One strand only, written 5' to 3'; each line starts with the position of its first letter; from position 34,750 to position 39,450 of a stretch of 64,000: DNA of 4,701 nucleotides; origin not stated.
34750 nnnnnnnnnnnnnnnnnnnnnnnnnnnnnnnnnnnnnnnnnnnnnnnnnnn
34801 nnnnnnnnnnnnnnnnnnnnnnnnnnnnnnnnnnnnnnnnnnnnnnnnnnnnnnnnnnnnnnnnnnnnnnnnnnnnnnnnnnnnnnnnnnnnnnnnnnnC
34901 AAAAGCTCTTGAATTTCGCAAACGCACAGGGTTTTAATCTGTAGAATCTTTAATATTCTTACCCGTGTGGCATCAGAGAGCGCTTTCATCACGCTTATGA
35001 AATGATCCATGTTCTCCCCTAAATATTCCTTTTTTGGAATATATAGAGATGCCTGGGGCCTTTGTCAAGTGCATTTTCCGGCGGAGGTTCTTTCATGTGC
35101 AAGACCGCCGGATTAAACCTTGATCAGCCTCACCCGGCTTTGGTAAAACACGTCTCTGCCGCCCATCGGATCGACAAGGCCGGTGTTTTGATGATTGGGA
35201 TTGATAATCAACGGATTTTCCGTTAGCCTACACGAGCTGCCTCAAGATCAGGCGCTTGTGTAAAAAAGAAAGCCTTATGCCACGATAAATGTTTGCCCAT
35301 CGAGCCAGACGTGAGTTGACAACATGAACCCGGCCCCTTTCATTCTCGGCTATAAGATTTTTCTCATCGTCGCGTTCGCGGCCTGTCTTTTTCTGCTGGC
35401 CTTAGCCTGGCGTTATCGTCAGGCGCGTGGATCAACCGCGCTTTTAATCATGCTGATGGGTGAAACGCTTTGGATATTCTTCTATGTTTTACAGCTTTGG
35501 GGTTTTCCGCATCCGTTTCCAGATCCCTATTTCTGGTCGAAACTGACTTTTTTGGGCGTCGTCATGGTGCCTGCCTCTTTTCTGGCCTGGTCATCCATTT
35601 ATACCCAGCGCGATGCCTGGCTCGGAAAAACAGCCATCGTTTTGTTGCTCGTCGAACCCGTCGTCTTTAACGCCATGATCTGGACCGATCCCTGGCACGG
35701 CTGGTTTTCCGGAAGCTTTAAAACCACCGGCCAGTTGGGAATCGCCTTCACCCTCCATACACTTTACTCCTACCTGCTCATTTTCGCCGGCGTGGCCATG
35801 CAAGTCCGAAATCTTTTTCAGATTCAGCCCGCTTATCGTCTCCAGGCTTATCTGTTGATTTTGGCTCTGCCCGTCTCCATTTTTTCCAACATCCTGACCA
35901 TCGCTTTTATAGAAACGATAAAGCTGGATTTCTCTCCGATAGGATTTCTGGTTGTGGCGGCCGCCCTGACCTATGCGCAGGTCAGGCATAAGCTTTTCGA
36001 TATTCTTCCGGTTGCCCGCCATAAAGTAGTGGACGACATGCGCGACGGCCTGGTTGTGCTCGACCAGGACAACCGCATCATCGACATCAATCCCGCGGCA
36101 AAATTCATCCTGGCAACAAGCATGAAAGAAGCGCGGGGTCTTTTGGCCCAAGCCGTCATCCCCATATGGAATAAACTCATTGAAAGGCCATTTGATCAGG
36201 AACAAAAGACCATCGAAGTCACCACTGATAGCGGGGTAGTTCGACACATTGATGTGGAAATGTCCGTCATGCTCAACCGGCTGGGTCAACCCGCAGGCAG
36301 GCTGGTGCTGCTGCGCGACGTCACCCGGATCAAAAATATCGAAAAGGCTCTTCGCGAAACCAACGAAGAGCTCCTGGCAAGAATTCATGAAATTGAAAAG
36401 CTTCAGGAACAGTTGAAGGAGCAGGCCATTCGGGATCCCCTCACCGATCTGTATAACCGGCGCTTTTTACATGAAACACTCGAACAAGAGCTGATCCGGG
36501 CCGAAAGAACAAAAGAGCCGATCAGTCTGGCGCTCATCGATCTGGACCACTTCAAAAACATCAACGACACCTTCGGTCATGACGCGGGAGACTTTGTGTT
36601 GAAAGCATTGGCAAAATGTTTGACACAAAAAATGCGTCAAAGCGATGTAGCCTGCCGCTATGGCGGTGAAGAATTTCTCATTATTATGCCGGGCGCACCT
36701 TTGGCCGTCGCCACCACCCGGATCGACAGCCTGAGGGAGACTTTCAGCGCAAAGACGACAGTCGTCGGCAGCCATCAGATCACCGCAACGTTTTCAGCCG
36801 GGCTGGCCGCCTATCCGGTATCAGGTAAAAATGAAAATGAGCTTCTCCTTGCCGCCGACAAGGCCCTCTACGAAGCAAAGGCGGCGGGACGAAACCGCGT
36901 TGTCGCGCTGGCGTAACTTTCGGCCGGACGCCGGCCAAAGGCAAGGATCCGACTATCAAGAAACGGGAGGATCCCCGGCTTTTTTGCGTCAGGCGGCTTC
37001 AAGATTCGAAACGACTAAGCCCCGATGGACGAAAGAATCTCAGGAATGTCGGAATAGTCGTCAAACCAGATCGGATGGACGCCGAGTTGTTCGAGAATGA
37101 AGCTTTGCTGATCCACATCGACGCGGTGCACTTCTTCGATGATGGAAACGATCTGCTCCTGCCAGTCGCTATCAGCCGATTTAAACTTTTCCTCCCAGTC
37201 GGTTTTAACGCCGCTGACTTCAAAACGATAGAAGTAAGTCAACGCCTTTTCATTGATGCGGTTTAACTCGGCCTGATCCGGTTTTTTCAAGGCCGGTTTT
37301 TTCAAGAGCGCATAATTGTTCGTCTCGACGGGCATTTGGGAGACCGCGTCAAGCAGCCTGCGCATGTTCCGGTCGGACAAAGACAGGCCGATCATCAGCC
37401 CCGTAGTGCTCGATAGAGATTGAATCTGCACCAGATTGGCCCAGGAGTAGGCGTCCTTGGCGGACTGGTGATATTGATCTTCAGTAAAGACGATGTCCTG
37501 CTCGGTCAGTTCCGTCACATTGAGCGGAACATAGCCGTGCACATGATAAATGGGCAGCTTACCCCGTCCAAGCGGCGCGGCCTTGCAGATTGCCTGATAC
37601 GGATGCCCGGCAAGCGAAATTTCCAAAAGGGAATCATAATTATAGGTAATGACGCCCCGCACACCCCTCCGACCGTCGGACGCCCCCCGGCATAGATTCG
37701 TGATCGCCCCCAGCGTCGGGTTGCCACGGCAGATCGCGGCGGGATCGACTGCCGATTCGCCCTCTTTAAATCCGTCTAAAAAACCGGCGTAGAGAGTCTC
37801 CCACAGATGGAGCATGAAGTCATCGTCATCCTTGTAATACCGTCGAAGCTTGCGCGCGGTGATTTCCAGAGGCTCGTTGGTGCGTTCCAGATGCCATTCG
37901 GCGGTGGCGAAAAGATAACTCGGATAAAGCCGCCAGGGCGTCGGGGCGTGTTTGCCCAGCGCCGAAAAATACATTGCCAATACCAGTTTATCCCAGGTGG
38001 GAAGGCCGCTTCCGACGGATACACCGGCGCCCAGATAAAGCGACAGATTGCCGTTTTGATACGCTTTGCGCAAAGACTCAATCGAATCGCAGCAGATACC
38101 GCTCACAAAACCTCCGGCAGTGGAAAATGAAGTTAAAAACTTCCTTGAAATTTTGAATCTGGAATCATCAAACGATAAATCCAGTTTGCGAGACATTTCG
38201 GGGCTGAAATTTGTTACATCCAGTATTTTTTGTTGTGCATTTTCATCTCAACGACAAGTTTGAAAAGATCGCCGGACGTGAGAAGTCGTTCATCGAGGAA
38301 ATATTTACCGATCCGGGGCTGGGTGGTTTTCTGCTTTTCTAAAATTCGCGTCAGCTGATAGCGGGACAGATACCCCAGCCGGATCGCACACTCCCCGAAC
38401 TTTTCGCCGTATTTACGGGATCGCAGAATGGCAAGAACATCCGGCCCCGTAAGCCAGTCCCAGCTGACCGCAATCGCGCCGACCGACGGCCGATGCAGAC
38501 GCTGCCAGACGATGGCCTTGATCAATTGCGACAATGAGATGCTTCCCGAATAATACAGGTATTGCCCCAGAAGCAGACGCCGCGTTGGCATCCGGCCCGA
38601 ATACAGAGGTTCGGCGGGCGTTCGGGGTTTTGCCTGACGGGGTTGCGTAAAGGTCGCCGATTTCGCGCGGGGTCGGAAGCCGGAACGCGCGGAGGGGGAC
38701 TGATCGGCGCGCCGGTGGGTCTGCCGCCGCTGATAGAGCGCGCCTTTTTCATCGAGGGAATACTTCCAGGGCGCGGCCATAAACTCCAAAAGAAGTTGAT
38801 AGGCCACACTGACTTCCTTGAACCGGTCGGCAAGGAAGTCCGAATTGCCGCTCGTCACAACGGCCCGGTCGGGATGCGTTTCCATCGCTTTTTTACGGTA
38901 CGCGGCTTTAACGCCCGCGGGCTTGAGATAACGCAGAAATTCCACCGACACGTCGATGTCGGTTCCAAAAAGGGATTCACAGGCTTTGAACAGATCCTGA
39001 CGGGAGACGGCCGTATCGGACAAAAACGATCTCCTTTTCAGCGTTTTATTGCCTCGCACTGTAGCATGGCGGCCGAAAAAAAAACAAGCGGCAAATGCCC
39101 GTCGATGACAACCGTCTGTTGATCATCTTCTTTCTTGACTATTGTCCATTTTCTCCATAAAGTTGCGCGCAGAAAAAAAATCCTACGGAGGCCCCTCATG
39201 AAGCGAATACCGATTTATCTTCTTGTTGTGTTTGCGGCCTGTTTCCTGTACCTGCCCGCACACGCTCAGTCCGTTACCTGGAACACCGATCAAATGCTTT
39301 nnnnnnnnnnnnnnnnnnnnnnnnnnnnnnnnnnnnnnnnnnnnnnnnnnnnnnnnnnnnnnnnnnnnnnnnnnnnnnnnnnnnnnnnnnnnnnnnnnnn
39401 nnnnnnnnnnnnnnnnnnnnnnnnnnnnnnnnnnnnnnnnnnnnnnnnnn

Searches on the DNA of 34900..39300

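Call 66: search_rna_families(source=window, start=34900, end=39300, threshold=evalue, max_evalue=1)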
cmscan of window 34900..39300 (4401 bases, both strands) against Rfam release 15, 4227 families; matches with E-value up to 1: 0.
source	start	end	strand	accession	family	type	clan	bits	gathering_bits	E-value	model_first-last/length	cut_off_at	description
